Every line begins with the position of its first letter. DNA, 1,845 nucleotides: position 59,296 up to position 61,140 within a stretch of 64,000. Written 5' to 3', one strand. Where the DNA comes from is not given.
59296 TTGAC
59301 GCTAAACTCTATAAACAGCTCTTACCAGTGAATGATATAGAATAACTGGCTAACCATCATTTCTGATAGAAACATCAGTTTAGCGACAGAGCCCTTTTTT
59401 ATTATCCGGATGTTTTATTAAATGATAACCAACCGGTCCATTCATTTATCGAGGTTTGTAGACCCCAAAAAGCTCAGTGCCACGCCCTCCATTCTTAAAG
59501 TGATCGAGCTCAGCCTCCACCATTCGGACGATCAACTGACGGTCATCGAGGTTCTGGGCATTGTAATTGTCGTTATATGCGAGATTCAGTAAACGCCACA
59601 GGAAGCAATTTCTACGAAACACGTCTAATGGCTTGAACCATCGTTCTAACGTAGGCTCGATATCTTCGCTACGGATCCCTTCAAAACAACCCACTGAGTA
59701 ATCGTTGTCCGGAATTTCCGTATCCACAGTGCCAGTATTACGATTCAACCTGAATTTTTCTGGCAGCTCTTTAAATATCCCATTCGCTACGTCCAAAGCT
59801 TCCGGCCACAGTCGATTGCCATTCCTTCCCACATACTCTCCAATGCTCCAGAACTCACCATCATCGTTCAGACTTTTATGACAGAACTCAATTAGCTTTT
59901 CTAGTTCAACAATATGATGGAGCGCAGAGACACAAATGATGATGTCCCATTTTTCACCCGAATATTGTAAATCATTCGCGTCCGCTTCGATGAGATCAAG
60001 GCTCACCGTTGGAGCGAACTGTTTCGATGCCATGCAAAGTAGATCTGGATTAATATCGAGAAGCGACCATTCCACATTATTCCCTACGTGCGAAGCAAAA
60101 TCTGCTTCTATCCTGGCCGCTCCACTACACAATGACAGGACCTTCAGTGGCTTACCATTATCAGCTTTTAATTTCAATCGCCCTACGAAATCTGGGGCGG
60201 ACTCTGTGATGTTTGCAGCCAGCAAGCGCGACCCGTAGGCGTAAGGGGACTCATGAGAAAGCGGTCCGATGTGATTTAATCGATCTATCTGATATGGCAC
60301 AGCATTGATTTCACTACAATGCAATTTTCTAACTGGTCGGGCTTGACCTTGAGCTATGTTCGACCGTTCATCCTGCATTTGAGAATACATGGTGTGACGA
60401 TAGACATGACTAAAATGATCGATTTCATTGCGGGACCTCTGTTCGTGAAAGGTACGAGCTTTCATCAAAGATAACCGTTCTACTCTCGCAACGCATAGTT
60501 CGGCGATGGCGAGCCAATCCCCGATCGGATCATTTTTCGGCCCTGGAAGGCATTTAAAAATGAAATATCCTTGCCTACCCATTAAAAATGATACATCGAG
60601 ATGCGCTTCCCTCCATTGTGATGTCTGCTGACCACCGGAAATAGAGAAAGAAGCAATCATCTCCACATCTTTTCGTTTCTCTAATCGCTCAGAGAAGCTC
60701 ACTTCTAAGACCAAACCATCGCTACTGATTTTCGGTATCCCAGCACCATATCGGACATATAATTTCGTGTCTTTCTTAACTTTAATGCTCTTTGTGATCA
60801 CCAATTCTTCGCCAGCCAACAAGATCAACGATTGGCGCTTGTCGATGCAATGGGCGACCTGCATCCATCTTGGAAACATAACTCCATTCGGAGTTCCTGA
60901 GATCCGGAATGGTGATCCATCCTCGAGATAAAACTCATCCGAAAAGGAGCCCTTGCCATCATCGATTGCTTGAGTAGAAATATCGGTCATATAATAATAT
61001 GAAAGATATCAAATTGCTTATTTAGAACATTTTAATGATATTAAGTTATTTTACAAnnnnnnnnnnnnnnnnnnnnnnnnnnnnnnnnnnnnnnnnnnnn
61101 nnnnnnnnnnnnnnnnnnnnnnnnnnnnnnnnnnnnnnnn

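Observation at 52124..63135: Archaeal Wzm/Wzt-type glycan export locus with the components of a bacterial chain-terminating (capped O-antigen-like) system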

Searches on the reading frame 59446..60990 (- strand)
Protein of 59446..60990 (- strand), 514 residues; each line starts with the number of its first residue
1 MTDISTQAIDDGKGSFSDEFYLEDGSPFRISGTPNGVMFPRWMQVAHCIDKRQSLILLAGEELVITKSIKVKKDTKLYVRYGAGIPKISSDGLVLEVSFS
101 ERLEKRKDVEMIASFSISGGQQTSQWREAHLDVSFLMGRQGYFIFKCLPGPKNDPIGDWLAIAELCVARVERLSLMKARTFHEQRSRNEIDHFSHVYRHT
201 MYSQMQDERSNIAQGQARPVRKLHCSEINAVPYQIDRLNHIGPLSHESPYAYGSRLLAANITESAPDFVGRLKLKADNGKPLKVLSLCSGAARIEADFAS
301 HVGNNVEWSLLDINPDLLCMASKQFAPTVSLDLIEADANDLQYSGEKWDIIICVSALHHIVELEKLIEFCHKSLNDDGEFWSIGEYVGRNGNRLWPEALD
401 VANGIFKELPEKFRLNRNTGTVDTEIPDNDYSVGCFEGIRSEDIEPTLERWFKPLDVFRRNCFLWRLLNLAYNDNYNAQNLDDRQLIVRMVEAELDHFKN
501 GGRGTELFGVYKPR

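Call 4: search_protein_families(library=pfam, proteins=[window:59446-60990:-], max_evalue=0.01)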
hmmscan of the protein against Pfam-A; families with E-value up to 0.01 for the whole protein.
window:59446-60990:- (514 aa): 6 families
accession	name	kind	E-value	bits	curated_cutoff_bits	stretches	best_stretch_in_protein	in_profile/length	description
PF13649.12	Methyltransf_25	-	3.9e-10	40.7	27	1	284-378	1-97/97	Methyltransferase domain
PF08241.18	Methyltransf_11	-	6.9e-08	33.5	21.2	1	309-380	22-93/95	Methyltransferase domain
PF08242.18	Methyltransf_12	-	7.8e-07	30.2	30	1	293-379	9-97/98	Methyltransferase domain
PF13847.12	Methyltransf_31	-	8.9e-07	29.1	27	1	282-381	5-108/145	Methyltransferase domain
PF01209.24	Ubie_methyltran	-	8.8e-06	25.7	20.1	1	280-378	47-147/233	ubiE/COQ5 methyltransferase family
PF13489.12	Methyltransf_23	-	0.00016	21.9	27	1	274-379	16-113/164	Methyltransferase domain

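Call 8: search_protein_families(library=ncbifam, proteins=[window:59446-60990:-], max_evalue=0.01)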
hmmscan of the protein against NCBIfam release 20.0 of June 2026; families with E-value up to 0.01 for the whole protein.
window:59446-60990:- (514 aa): 10 families
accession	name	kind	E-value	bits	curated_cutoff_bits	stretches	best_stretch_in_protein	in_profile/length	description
NF001244.0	PRK00216.1-5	equivalog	5.7e-06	25.8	216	1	280-379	50-150/236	bifunctional demethylmenaquinone methyltransferase/2-methoxy-6-polyprenyl-1,4-benzoquinol methylase UbiE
TIGR01934.1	MenG_MenH_UbiE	subfamily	6.6e-06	25.6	158.35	1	277-380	36-139/223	ubiquinone/menaquinone biosynthesis methyltransferase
NF001242.0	PRK00216.1-3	equivalog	3.5e-05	23.3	351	1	275-380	65-173/258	bifunctional demethylmenaquinone methyltransferase/2-methoxy-6-polyprenyl-1,4-benzoquinol methylase UbiE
TIGR02072.1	BioC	equivalog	0.00014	21.7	184.95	1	274-380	29-130/244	malonyl-ACP O-methyltransferase BioC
NF004851.0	PRK06202.1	equivalog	0.00016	21.2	243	1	268-362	48-144/237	hypothetical protein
NF045823.1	PthPhpthDimycoMt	equivalog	0.00023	20.4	300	1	308-380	93-164/256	phthiotriol/phenolphthiotriol dimycocerosates methyltransferase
NF001240.0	PRK00216.1-1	equivalog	0.00024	20.2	378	1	282-376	65-162/251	bifunctional demethylmenaquinone methyltransferase/2-methoxy-6-polyprenyl-1,4-benzoquinol methylase UbiE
TIGR01983.1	UbiG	equivalog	0.00085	18.7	102.95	1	281-379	50-148/228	bifunctional 2-polyprenyl-6-hydroxyphenol methylase/3-demethylubiquinol 3-O-methyltransferase UbiG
NF045825.1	FAmtase_mtf2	equivalog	0.0017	17.6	400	1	307-380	84-156/248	fatty-acid O-methyltransferase Mtf2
NF052510.1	methyltran_MpqE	exception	0.0082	15.5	335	0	283-380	49-149/234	methyl-plastoquinone biosynthesis methyltransferase MpqE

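Call 56: find_homologous_proteins(query=window:59446-60990:-, max_evalue=0.001)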
Query window:59446-60990:- (514 aa): 437 proteins with E <= 0.001 among 8000 candidates; the best 120 are listed.
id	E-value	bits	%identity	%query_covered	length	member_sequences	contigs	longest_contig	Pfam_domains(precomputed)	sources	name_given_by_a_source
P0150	0.0e+0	1196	100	100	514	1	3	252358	PF13847.13,PF13649.13,PF01209.25,PF08241.19,PF08242.19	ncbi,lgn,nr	ncbi:MAG: class I SAM-dependent methyltransferase [Methanomassiliicoccales archaeon]|nr:class I SAM-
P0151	5.5e-250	848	72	97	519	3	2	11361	PF13847.13,PF13649.13,PF08241.19,PF08242.19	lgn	-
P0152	1.2e-216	738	61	99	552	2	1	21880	PF13649.13,PF08241.19,PF08242.19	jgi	-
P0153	1.3e-215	735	63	99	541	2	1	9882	PF13649.13,PF08241.19,PF08242.19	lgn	-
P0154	1.8e-213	728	63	97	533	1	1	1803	PF13847.13,PF13489.13,PF13649.13,PF01209.25,PF08241.19,PF08242.19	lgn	-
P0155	3.2e-213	727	63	97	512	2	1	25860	PF13847.13,PF13489.13,PF13649.13,PF01209.25,PF08241.19,PF08242.19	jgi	jgi:SAM-dependent methyltransferase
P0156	3.5e-210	717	60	97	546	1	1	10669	PF13649.13,PF08241.19,PF08242.19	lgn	-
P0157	4.7e-210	717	62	97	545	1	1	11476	PF13649.13,PF08241.19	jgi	jgi:SAM-dependent methyltransferase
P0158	5.1e-209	713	60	98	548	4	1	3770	PF13649.13,PF08241.19,PF08242.19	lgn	-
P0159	3.4e-208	710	60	99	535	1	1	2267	PF13847.13,PF13649.13,PF01209.25,PF08241.19,PF08242.19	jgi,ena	-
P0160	9.8e-208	709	61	97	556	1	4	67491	PF13847.13,PF13649.13,PF01209.25,PF08241.19,PF08242.19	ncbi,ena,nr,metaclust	ncbi:MAG: hypothetical protein ABS69_07150 [Nitrosomonadales bacterium SCN 54-20]|nr:MAG: hypothetic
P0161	8.7e-207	706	59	98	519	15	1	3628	PF13649.13,PF08241.19,PF08242.19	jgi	jgi:SAM-dependent methyltransferase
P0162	2.9e-205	701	60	97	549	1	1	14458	PF13847.13,PF13649.13,PF01209.25,PF08241.19,PF08242.19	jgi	-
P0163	4.9e-205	700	59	98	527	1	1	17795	PF13847.13,PF13649.13,PF08241.19,PF08242.19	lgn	-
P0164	1.5e-204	698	60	96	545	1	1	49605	PF13847.13,PF13649.13,PF01209.25,PF08241.19,PF08242.19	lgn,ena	-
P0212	6.1e-159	548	49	98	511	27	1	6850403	PF13847.13,PF13649.13,PF01209.25,PF08241.19,PF08242.19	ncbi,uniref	ncbi:class I SAM-dependent methyltransferase [Pseudomonas sp. Z1-12]|uniref:class I SAM-dependent me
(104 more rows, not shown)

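Call 57: find_encoding_contigs(protein=P0212, flank=8000, max_places=2)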
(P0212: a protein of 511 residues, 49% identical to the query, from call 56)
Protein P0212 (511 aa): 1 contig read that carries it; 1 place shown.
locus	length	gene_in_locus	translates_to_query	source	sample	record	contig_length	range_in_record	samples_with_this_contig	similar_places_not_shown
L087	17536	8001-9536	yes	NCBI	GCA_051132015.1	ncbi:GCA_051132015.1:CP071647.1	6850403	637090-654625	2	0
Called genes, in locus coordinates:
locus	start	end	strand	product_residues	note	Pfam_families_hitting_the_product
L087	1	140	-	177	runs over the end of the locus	PF00583:Acetyltransf_1, PF13673:Acetyltransf_10, PF13508:Acetyltransf_7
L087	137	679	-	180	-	PF13302:Acetyltransf_3, PF13420:Acetyltransf_4, PF00583:Acetyltransf_1, PF13673:Acetyltransf_10, PF13508:Acetyltransf_7, PF08445:FR47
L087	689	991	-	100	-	PF00547:Urease_gamma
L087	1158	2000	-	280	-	PF01774:UreD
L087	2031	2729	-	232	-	PF00005:ABC_tran, PF13304:AAA_21 (faint)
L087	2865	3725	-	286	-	PF02463:SMC_N (weak), PF00005:ABC_tran, PF13304:AAA_21 (faint), PF12399:BCA_ABC_TP_C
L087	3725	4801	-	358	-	PF02653:BPD_transp_2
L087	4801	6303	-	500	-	PF13646:HEAT_2 (faint), PF02653:BPD_transp_2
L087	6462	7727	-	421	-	PF13433:Peripla_BP_5, PF13458:Peripla_BP_6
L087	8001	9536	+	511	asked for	PF01209:Ubie_methyltran (weak), PF08242:Methyltransf_12 (weak), PF13649:Methyltransf_25, PF13847:Methyltransf_31 (faint), PF08241:Methyltransf_11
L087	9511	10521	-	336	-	PF01032:FecCD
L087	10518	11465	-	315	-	PF01497:Peripla_BP_2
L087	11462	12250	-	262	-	PF00005:ABC_tran, PF02463:SMC_N (weak), PF13304:AAA_21 (faint)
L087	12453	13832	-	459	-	PF03929:PepSY_TM, PF03413:PepSY (faint)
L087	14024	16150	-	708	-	PF07715:Plug, PF00593:TonB_dep_Rec_b-barrel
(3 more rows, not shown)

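Call 58: find_encoding_contigs(protein=P0160, flank=8000, max_places=2)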
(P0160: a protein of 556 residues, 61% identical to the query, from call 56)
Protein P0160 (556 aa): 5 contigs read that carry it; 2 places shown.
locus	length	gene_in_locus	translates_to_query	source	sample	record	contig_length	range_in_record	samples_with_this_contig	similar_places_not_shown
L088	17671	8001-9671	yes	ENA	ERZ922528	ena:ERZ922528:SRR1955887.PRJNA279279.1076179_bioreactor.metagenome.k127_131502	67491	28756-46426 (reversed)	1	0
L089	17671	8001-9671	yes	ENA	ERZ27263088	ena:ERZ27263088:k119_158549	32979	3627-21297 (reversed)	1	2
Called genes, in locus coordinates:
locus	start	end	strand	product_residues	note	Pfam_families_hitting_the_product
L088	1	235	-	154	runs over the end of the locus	PF00210:Ferritin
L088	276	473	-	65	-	PF04324:Fer2_BFD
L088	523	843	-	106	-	PF10636:hemP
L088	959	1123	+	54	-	-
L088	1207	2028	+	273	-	PF01061:ABC2_membrane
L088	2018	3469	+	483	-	PF00005:ABC_tran, PF14524:Wzt_C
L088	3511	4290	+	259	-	PF00685:Sulfotransfer_1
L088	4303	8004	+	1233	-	PF08241:Methyltransf_11 (weak), PF08242:Methyltransf_12 (faint), PF00534:Glycos_transf_1, PF13692:Glyco_trans_1_4, PF13524:Glyco_trans_1_2 (weak), PF00535:Glycos_transf_2, PF10111:Glyco_tranf_2_2 (weak), PF13641:Glyco_tranf_2_3, +2 more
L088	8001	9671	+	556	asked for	PF01209:Ubie_methyltran (weak), PF08241:Methyltransf_11, PF08242:Methyltransf_12, PF13649:Methyltransf_25, PF13847:Methyltransf_31 (weak)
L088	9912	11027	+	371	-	PF02350:Epimerase_2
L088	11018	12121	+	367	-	-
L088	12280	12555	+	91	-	PF02604:PhdYeFM_antitox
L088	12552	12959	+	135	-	PF01850:PIN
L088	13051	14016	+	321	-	PF00535:Glycos_transf_2, PF10111:Glyco_tranf_2_2 (faint), PF13641:Glyco_tranf_2_3, PF13632:Glyco_trans_2_3 (weak)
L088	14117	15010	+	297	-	PF01370:Epimerase (weak), PF13460:NAD_binding_10 (faint), PF16363:GDP_Man_Dehyd (faint)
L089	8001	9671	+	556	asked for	PF01209:Ubie_methyltran (weak), PF08241:Methyltransf_11, PF08242:Methyltransf_12, PF13649:Methyltransf_25, PF13847:Methyltransf_31 (weak)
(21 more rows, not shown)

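Call 71: predict_structure(alignment_id=A3)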
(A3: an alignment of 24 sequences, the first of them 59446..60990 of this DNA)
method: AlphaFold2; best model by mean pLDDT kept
length: 514 residues; sequences in the alignment: 24
mean_pLDDT: 78.6   pTM: 0.61
mean pLDDT of the five models: 78.6, 77.6, 77.3, 77.0, 76.7
residues with pLDDT >= 90: 134; 70-90: 259; 50-70: 79; < 50: 42
segments of 3 or more residues with pLDDT < 50: 1-13, 199-202, 222-225, 227-237, 431-438
pLDDT, mean of each block of 10 residues (from residue 1): 34 65 89 81 83 88 94 95 92 94 82 94 92 94 93 79 93 77 65 54 54 57 42 48 84 83 79 85 86 83 89 82 87 85 85 72 80 91 67 75 89 84 76 49 68 80 74 83 90 83 77 87
secondary structure, 60 per line:
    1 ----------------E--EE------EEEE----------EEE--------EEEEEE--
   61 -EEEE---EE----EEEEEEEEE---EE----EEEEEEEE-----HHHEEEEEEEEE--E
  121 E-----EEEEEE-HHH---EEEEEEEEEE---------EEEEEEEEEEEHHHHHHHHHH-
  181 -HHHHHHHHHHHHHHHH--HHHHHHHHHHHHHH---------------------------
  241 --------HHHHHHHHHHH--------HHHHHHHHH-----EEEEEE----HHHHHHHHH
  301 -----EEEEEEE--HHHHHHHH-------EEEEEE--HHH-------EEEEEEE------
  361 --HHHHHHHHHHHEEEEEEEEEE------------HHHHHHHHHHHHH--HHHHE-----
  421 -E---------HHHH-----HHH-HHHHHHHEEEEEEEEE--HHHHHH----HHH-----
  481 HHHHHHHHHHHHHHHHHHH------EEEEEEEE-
elements in order: E28-31 E42-44 E53-58 E62-65 E75-83 E93-100 E109-117 E127-132 E140-149 E159-169 H170-179 H182-197 H200-213 H249-259 H268-276 E282-287 H292-300 E306-312 H315-322 E330-335 E348-354 H363-373 E374-383 H396-408 H411-414 H432-435 H445-451 E452-460 H463-468 H481-499 E506-513

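Call 73: fold_search(model_id=the predicted structure, library=pdb)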
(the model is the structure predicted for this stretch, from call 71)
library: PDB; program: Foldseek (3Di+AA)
matches with E <= 10: 1939; with E <= 0.001: 581
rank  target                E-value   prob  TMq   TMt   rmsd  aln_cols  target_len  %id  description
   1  9dgc                  1.8e-09  1.00  0.28  0.41  18.9       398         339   11  Tetrahydroprotoberberine N-methyltransferase E207A mutant in complex with (S)-reticuline and SAM (released 2025-09-17)
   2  6p3n                  1.8e-09  1.00  0.28  0.40  18.4       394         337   12  Tetrahydroprotoberberine N-methyltransferase in complex with S-adenosylmethionine (released 2019-08-14)
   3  9dga                  5.8e-09  1.00  0.27  0.39  18.8       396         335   12  Tetrahydroprotoberberine N-methyltransferase in complex with (R)-reticuline and SAM (released 2025-09-17)
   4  3ccf_B                6.9e-09  1.00  0.26  0.49   9.2       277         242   17  Crystal structure of putative methyltransferase (YP_321342.1) from Anabaena variabilis ATCC 29413 at 1.90 A resolution (released 2008-03-11)
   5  6p3o                  9.3e-09  1.00  0.29  0.41  18.2       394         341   12  Tetrahydroprotoberberine N-methyltransferase in complex with (S)-cis-N-methylstylopine and S-adenosylhomocysteine (released 2019-08-14)
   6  3ccf_A                9.9e-09  1.00  0.25  0.48   9.7       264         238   17  Crystal structure of putative methyltransferase (YP_321342.1) from Anabaena variabilis ATCC 29413 at 1.90 A resolution (released 2008-03-11)
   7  9dgf                  9.9e-09  1.00  0.26  0.37  19.9       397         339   11  Tetrahydroprotoberberine N-methyltransferase product complex with N-methyltetrahydropalmatine and SAH (released 2025-09-17)
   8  9dg7                  1.2e-08  1.00  0.29  0.42  19.4       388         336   11  Tetrahydroprotoberberine N-methyltransferase E204A mutant in complex with R-reticuline and SAM (released 2025-09-17)
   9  9dg9                  1.4e-08  1.00  0.26  0.38  19.3       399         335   12  Tetrahydroprotoberberine N-methyltransferase E207A mutant in complex with R-reticuline and SAM (released 2025-09-17)
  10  9dgb                  1.5e-08  1.00  0.27  0.38  18.6       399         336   12  Tetrahydroprotoberberine N-methyltransferase in complex with (S)-reticuline and SAM (released 2025-09-17)
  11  6p3m                  1.9e-08  1.00  0.28  0.40  19.1       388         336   12  Tetrahydroprotoberberine N-methyltransferase in complex with S-adenosylhomocysteine (released 2019-08-14)
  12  9dg8                  2.3e-08  1.00  0.27  0.39  19.4       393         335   12  Tetrahydroprotoberberine N-methyltransferase E204A mutant in complex with (S)-reticuline and SAM (released 2025-09-17)
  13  9wj8_B                2.8e-08  1.00  0.27  0.38  18.6       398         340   11  N-methyltransferase 1 complexed with SAH and NCM in Chimonanthus praecox (released 2026-04-01)
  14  9dge                  4.2e-08  1.00  0.28  0.40  18.7       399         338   11  Tetrahydroprotoberberine N-methyltransferase product complex with dextromethorphan and SAM (released 2025-09-17)
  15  8x8j_B                5.0e-08  1.00  0.22  0.41  10.9       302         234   11  The structure of AbBioc in complex with inhibitor sinefungin (released 2024-11-13)
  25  3gdb                  1.9e-07  1.00  0.17  0.14   7.4       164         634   13  Crystal structure of Spr0440 glycoside hydrolase domain, Endo-D from Streptococcus pneumoniae R6 (released 2009-03-17)
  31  2w91                  2.7e-07  1.00  0.17  0.14   7.4       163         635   13  Structure of a Streptococcus pneumoniae family 85 glycoside hydrolase, Endo-D. (released 2009-01-27)
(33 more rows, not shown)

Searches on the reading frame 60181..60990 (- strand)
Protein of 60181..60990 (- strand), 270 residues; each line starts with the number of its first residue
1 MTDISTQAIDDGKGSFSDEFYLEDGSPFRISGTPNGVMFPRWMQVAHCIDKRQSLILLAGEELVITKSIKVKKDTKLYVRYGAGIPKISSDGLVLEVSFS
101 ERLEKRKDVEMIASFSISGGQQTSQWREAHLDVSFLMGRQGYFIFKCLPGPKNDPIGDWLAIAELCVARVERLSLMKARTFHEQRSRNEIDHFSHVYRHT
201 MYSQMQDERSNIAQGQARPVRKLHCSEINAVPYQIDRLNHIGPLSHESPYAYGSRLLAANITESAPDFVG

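Call 87: search_protein_families(library=pfam, proteins=[window:60181-60990:-], max_evalue=10)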
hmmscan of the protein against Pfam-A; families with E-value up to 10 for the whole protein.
window:60181-60990:- (270 aa): 1 family
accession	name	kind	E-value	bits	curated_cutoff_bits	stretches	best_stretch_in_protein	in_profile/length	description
PF07905.16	PucR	-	0.28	12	33.5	1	42-98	26-79/118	Purine catabolism regulatory protein-like family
